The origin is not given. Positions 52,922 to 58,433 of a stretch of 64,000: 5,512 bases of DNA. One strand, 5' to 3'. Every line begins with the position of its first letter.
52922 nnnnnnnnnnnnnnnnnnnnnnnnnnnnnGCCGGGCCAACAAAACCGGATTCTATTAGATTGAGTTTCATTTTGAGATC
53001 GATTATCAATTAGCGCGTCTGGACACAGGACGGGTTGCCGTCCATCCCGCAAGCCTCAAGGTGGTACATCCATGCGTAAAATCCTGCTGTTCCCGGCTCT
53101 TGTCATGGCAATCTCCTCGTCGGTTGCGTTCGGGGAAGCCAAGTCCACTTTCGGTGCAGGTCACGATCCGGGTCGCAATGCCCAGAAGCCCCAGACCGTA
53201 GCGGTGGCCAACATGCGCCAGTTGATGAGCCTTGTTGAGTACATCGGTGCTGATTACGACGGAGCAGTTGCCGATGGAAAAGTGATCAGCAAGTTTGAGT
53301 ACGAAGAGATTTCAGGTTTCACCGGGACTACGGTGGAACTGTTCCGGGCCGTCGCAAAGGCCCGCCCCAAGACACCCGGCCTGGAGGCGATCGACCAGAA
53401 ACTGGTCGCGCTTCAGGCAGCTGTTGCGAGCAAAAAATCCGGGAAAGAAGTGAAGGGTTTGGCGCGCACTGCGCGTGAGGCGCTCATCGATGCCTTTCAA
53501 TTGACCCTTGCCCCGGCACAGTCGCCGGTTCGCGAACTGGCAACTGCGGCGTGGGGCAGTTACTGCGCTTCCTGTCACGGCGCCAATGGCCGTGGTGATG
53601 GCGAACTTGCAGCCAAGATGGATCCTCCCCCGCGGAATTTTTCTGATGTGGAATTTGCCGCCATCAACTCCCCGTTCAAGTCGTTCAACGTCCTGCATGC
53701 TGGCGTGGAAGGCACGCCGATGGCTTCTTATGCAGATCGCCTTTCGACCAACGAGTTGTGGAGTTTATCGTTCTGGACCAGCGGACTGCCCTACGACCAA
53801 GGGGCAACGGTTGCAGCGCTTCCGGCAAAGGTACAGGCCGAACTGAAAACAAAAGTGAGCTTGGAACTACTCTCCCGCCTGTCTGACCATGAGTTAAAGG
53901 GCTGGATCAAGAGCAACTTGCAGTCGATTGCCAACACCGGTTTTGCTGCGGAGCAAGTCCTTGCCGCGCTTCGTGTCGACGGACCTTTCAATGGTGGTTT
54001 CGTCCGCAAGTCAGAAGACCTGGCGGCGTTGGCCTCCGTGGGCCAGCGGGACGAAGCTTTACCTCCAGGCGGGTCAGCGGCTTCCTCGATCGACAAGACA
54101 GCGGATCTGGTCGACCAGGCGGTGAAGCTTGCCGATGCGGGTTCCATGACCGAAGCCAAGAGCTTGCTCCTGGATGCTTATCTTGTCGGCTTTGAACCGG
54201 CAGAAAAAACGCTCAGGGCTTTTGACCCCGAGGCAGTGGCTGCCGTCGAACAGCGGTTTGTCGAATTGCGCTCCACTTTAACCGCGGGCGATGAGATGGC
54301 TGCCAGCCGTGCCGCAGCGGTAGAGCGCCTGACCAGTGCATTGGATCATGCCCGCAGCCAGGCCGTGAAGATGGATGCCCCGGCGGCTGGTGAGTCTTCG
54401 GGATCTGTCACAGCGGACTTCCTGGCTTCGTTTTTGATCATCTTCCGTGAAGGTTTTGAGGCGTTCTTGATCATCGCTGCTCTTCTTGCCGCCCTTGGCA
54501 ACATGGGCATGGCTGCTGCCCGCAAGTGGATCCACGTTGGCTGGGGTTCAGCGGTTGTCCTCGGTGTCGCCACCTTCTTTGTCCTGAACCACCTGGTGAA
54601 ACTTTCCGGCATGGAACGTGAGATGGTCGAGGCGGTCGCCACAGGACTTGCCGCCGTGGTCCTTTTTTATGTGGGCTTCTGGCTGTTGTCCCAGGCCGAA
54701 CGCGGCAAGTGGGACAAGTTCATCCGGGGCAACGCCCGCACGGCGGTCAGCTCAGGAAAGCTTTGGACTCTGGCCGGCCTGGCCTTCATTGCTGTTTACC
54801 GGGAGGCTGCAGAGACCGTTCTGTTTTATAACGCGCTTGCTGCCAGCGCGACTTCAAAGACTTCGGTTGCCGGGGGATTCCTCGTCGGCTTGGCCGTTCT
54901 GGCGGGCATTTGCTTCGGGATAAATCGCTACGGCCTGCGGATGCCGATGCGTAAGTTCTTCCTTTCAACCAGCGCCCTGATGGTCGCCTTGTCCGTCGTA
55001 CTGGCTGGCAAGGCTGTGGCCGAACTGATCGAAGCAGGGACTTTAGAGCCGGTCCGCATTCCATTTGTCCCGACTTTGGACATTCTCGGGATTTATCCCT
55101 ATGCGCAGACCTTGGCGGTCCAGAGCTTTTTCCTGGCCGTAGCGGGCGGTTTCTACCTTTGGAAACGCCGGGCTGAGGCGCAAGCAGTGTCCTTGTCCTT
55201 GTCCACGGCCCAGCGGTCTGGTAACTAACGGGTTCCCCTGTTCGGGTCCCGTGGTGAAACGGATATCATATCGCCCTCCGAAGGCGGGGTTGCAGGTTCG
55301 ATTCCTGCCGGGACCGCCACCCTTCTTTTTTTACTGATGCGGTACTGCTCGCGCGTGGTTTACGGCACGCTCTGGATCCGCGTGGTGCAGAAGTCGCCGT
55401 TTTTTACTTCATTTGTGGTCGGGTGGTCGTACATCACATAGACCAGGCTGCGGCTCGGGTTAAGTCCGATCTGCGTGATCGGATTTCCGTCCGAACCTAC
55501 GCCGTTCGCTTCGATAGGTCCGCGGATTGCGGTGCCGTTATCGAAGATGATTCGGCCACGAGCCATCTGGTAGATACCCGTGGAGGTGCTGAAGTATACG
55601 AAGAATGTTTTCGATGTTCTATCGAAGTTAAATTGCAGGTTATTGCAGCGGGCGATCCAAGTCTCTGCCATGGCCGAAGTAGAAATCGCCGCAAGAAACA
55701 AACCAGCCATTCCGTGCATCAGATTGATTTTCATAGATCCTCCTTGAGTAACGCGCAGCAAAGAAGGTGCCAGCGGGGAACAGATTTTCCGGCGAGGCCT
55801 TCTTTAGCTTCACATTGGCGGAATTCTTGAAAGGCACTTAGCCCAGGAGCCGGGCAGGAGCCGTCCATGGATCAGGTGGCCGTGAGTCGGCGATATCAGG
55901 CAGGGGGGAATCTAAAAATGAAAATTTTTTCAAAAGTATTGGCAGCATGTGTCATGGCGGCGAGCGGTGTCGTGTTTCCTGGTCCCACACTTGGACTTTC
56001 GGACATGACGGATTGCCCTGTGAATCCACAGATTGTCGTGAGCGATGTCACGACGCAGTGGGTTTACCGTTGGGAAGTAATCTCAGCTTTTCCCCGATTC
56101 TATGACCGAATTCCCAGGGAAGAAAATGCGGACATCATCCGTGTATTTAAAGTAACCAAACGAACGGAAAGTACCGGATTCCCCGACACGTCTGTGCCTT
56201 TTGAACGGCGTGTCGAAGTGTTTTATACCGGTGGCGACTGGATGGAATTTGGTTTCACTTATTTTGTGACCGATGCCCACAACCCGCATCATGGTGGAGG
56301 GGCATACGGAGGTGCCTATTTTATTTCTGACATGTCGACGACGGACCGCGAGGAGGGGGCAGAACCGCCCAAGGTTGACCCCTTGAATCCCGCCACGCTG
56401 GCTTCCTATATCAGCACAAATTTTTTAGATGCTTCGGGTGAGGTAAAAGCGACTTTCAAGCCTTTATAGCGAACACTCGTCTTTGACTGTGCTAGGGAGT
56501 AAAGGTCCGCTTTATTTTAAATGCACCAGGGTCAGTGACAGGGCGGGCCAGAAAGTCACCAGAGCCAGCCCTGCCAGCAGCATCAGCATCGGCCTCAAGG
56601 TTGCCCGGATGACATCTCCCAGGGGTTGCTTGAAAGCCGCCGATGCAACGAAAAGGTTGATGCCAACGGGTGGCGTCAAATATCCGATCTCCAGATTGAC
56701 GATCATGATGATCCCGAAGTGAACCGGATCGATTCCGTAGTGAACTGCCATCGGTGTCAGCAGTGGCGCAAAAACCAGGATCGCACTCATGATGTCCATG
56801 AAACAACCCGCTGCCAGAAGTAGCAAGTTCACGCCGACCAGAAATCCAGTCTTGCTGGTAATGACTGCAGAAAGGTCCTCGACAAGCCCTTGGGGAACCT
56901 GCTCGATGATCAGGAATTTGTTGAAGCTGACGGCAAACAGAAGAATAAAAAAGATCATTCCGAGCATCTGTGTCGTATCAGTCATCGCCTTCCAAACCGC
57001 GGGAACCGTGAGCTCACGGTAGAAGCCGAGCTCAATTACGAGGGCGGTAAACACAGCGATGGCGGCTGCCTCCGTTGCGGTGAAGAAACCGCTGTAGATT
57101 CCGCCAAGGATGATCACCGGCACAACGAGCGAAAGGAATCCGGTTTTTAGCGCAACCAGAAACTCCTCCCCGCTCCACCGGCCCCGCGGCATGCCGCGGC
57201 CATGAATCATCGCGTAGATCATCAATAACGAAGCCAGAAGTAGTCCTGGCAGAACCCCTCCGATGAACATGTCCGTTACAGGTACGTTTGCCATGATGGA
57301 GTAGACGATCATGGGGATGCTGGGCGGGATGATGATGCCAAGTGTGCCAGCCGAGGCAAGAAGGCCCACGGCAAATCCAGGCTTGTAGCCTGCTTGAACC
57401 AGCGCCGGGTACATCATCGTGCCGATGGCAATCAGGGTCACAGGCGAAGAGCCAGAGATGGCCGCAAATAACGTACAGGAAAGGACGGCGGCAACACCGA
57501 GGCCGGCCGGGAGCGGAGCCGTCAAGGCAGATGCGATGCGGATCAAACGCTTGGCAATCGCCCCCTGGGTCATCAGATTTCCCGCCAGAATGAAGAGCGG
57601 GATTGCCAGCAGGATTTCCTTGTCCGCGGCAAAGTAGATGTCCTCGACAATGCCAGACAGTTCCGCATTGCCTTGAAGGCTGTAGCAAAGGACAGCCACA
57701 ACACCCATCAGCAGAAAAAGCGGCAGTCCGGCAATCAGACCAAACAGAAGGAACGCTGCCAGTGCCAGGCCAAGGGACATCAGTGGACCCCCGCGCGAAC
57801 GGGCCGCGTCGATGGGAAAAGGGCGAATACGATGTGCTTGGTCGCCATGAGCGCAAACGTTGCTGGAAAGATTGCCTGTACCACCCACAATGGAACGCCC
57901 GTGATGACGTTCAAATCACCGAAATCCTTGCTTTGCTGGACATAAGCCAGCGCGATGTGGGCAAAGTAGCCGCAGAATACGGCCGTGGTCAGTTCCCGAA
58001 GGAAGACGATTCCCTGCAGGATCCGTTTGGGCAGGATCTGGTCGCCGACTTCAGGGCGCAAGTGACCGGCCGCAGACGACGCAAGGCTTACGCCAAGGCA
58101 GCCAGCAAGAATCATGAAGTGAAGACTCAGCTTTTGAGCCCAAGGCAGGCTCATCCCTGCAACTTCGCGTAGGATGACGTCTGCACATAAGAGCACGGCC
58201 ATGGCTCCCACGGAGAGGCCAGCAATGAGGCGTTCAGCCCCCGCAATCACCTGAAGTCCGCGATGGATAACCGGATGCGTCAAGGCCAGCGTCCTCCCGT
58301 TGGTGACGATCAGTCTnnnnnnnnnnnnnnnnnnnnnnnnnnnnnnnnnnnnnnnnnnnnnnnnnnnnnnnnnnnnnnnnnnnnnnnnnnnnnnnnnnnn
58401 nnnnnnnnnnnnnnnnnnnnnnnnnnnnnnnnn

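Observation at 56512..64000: Candidate ceramide / sphingoid-base utilisation locus: exported ceramidase divergent from a PLP enzyme, an alditol/gulonolactone-oxidase-like flavoenzyme and a TPR-assisted TRAP transporter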

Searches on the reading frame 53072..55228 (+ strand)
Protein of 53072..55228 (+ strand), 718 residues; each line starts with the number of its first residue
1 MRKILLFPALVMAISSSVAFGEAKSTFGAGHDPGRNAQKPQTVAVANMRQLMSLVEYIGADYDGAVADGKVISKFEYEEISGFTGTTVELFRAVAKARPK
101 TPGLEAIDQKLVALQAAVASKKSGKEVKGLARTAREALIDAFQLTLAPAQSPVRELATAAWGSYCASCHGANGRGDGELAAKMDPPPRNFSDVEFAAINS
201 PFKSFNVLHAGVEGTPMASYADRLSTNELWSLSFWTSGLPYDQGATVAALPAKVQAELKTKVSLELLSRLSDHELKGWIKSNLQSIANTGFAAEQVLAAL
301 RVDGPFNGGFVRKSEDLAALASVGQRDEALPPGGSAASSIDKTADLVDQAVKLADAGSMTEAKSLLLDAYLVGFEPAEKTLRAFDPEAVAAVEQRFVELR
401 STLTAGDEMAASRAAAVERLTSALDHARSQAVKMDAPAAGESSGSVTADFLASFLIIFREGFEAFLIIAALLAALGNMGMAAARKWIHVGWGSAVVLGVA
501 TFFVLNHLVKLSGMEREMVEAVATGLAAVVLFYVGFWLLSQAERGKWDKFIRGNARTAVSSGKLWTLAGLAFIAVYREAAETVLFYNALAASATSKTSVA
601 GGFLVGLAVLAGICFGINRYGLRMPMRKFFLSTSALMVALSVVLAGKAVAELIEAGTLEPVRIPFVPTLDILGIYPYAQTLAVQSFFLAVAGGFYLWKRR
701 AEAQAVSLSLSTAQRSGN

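Call 58: search_protein_families(library=pfam, proteins=[window:53072-55228:+], max_evalue=0.001)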
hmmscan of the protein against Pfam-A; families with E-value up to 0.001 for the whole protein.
window:53072-55228:+ (718 aa): 3 families
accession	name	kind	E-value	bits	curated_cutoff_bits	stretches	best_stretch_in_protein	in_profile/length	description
PF03239.20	FTR1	-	2.6e-24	86.4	25.3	2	426-566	107-237/284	Iron permease FTR1 family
PF00034.26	Cytochrom_C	-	4.1e-06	28.4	21.3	1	164-234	11-84/90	Cytochrome c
PF13442.11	Cytochrome_CBB3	-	0.0006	20.5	27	0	159-232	8-64/68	Cytochrome C oxidase, cbb3-type, subunit III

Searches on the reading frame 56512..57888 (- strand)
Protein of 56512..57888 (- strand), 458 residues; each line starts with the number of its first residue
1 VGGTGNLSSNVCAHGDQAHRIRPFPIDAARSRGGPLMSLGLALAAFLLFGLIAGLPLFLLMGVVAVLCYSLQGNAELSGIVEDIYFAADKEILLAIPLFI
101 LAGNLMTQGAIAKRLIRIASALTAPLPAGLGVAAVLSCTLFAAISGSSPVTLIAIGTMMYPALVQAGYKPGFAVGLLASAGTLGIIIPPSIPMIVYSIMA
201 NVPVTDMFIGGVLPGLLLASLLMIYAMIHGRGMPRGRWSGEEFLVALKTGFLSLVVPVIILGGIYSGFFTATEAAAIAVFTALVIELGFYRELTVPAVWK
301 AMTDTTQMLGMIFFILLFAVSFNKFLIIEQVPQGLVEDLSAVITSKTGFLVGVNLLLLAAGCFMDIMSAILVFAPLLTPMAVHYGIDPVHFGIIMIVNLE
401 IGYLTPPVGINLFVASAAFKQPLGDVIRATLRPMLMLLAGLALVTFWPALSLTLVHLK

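Call 5: search_protein_families(library=pfam, proteins=[window:56512-57888:-], max_evalue=0.01)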
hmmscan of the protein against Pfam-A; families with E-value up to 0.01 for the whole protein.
window:56512-57888:- (458 aa): 1 family
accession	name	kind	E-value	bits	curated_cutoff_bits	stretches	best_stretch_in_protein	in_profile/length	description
PF06808.19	DctM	-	2e-96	323.8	23.8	1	47-450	4-413/413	Tripartite ATP-independent periplasmic transporter, DctM component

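Call 6: search_protein_families(library=ncbifam, proteins=[window:56512-57888:-], max_evalue=0.01)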
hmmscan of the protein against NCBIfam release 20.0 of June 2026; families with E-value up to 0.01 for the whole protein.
window:56512-57888:- (458 aa): 3 families
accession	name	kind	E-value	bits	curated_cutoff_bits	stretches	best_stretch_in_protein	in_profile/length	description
TIGR00786.1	dctM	subfamily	4e-112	374.9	268.45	1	54-454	1-404/405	TRAP transporter large permease subunit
NF011634.1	PRK15060.1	equivalog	5.3e-56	190.5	800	1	47-453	10-419/425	2,3-diketo-L-gulonate TRAP transporter large permease YiaN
TIGR02123.1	TRAP_fused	subfamily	5.5e-08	32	320.65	1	94-422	169-506/615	TRAP transporter fused permease subunit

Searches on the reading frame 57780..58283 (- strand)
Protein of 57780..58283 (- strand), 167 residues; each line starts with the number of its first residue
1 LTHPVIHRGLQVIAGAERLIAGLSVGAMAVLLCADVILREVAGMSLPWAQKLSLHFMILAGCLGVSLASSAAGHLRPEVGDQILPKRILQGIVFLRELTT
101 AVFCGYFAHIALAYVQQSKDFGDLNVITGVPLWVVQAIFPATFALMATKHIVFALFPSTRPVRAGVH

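Call 5: search_protein_families(library=pfam, proteins=[window:57780-58283:-], max_evalue=0.01)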
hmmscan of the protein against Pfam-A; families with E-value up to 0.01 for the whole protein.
window:57780-58283:- (167 aa): 3 families
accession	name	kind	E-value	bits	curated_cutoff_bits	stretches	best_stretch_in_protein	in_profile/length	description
PF04290.18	DctQ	-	2.5e-17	63.4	28.3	1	28-151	1-123/132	Tripartite ATP-independent periplasmic transporters, DctQ component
PF06196.17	DUF997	-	0.00026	21.3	26.3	1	102-146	12-57/77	Protein of unknown function (DUF997)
PF02674.22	Colicin_V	-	0.0068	16.8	29.3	1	50-150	24-120/144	Colicin V production protein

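Call 6: search_protein_families(library=ncbifam, proteins=[window:57780-58283:-], max_evalue=0.01)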
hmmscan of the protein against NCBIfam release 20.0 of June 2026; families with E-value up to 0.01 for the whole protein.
window:57780-58283:- (167 aa): 0 families
